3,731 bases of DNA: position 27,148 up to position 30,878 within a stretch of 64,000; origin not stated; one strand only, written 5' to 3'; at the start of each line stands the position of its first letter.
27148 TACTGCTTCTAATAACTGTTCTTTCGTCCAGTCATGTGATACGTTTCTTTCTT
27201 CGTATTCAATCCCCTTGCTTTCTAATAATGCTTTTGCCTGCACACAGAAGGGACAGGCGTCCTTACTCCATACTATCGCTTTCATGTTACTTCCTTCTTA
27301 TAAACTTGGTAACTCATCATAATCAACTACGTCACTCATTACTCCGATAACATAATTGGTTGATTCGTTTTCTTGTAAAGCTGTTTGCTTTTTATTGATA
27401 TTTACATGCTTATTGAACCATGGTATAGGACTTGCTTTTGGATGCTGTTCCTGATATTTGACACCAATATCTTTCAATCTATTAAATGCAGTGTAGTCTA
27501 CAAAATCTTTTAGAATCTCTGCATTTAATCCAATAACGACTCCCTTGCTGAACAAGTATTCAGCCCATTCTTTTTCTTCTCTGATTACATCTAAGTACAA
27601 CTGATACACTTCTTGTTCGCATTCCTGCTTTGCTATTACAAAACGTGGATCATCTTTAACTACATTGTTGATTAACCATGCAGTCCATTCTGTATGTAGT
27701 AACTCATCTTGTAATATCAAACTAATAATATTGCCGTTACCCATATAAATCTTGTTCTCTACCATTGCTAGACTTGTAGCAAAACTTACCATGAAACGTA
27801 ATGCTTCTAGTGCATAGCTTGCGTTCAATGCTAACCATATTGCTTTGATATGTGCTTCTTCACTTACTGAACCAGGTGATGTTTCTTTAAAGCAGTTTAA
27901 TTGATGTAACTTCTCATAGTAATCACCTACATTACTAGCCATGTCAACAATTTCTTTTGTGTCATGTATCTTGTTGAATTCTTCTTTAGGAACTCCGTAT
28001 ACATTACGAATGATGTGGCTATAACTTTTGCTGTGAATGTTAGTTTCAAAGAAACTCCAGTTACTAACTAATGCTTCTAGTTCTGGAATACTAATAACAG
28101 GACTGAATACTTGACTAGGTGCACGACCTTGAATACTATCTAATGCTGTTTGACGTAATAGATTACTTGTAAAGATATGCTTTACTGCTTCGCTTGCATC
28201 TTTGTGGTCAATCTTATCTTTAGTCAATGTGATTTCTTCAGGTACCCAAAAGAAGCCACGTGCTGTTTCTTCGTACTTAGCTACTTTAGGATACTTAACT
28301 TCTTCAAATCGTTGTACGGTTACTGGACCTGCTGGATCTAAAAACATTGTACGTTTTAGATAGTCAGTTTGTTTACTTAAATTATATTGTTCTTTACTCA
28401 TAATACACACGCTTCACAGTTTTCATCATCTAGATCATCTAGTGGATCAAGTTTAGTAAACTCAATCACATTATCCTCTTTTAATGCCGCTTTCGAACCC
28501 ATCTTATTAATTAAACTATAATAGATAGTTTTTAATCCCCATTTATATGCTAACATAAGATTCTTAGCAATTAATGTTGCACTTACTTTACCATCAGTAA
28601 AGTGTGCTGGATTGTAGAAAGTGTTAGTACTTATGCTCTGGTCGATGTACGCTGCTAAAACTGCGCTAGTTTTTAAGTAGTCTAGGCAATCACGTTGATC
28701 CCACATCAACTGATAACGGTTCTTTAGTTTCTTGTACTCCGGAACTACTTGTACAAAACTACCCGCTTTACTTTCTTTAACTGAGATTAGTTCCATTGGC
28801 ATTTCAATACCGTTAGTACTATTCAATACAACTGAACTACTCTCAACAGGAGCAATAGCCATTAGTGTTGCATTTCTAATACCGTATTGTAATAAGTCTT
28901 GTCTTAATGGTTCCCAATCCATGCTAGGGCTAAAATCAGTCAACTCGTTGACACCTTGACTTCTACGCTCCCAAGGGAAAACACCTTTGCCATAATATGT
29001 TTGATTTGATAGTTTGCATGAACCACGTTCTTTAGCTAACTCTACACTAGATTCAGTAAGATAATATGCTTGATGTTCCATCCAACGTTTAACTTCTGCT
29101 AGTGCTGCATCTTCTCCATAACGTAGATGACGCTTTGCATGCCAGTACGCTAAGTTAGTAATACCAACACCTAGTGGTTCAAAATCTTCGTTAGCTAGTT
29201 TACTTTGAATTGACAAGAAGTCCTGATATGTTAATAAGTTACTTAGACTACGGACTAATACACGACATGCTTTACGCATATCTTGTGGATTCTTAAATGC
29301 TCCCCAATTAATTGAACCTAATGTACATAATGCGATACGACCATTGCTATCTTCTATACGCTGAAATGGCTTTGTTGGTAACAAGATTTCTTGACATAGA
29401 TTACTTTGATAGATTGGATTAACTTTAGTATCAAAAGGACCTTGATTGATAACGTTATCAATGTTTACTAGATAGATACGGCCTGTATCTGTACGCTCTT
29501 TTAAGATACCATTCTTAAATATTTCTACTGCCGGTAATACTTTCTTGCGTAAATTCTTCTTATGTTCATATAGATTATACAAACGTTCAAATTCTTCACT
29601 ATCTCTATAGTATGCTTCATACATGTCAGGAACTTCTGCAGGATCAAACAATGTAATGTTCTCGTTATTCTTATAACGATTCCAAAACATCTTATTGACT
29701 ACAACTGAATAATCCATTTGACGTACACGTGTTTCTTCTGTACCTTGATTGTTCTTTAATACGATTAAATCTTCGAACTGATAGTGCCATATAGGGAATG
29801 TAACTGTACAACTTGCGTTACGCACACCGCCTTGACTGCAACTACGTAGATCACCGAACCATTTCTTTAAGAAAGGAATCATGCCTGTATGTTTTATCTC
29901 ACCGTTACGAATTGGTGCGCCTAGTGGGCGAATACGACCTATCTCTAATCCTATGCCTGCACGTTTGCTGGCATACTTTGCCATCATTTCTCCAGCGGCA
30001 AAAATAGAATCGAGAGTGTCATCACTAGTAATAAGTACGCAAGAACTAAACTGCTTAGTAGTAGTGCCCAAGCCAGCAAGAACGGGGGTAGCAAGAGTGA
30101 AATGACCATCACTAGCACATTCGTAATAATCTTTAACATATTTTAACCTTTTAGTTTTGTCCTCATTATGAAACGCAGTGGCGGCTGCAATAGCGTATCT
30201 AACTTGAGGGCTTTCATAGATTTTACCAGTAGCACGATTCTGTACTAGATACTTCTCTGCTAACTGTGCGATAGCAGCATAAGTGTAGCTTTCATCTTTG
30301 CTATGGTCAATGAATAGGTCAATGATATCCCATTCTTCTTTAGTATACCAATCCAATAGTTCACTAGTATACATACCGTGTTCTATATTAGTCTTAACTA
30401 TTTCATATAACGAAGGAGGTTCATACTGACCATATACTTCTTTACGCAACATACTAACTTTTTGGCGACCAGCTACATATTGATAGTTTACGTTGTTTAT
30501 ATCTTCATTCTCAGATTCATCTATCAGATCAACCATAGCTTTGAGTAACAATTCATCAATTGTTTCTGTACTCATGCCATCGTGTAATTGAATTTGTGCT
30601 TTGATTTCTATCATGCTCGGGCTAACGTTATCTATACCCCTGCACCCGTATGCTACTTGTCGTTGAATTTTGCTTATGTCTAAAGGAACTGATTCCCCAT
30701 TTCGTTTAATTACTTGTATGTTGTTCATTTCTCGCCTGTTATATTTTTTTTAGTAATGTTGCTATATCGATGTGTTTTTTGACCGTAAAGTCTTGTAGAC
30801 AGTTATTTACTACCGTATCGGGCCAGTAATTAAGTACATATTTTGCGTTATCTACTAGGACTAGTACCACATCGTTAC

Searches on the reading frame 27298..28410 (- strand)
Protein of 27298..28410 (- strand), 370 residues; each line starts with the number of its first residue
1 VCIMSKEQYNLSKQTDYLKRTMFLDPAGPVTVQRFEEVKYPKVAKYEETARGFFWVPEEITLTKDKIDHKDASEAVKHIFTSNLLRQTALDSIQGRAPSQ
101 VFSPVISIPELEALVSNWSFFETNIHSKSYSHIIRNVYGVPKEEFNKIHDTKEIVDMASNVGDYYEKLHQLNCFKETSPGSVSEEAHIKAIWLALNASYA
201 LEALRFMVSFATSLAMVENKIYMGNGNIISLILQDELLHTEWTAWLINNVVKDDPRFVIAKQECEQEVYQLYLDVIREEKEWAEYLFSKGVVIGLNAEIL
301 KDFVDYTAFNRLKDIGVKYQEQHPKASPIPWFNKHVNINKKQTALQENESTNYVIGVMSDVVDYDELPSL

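Call 8: search_protein_families(library=phrogs, proteins=[window:27298-28410:-])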
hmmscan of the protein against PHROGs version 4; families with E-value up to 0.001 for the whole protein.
window:27298-28410:- (370 aa): 4 families
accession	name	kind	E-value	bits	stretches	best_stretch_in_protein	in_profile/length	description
phrog_86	-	DNA, RNA and nucleotide metabolism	1.7e-109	367.8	1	4-365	42-397/504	ribonucleoside diphosphate reductase small subunit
phrog_10582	-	DNA, RNA and nucleotide metabolism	7.6e-48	163.9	1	13-169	9-162/255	ribonucleotide reductase class Ia beta subunit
phrog_8368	-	DNA, RNA and nucleotide metabolism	1.8e-37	129.7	1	224-363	3-145/156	aerobic NDP reductase small subunit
phrog_24856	-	DNA, RNA and nucleotide metabolism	2.8e-10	41.2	1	46-233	22-195/195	ribonucleotide reductase class Ia beta subunit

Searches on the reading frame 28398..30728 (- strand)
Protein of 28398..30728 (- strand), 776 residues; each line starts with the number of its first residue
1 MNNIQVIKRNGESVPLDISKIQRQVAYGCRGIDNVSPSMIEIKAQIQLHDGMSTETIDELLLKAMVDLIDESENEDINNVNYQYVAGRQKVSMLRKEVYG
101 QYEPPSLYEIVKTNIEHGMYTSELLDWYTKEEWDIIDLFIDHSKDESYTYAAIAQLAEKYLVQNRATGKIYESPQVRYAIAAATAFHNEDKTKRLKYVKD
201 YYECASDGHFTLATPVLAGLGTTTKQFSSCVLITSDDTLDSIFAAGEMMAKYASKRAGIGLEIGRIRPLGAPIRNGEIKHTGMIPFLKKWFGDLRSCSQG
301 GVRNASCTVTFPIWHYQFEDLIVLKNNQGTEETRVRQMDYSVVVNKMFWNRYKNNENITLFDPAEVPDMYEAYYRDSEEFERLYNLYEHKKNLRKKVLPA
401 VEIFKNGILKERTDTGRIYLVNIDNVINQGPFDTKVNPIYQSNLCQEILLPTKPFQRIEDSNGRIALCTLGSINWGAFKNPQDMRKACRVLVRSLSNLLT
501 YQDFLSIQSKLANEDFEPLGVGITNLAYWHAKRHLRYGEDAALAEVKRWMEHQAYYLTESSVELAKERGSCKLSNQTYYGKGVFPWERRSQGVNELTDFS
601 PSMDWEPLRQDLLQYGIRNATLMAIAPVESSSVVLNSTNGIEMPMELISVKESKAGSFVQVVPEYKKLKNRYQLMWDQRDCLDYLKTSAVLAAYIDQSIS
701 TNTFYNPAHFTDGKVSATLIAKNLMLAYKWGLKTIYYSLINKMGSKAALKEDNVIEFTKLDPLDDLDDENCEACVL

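Call 8: search_protein_families(library=phrogs, proteins=[window:28398-30728:-])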
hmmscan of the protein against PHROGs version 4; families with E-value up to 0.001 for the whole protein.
window:28398-30728:- (776 aa): 9 families
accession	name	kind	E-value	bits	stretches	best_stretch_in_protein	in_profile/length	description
phrog_84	-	DNA, RNA and nucleotide metabolism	8.9e-270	898.9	1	1-774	60-794/975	ribonucleoside-diphosphate reductase large subunit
phrog_3987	-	DNA, RNA and nucleotide metabolism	1.8e-155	519.1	1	1-479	1-462/467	ribonucleotide reductase large subunit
phrog_3844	-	moron, auxiliary metabolic gene and host takeover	4.1e-127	425.8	1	312-775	1-450/451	NrdA-like aerobic NDP reductase large subunit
phrog_36555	-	DNA, RNA and nucleotide metabolism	7.3e-42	144.1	1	603-774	1-170/172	ribonucleotide reductase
phrog_6132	-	DNA, RNA and nucleotide metabolism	1.2e-18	68.7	1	108-294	100-282/530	ribonucleotide reductase large subunit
phrog_22953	-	DNA, RNA and nucleotide metabolism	4.7e-16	60.4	1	263-445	4-201/201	ribonucleotide reductase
phrog_30939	-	DNA, RNA and nucleotide metabolism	2.2e-11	43.4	2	186-324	456-593/977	ribonucleotide reductase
phrog_12229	-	DNA, RNA and nucleotide metabolism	5.6e-08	32.6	1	172-339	24-184/577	ribonucleotide reductase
phrog_367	-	DNA, RNA and nucleotide metabolism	4.5e-05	22.8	1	299-567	278-503/701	ribonucleotide reductase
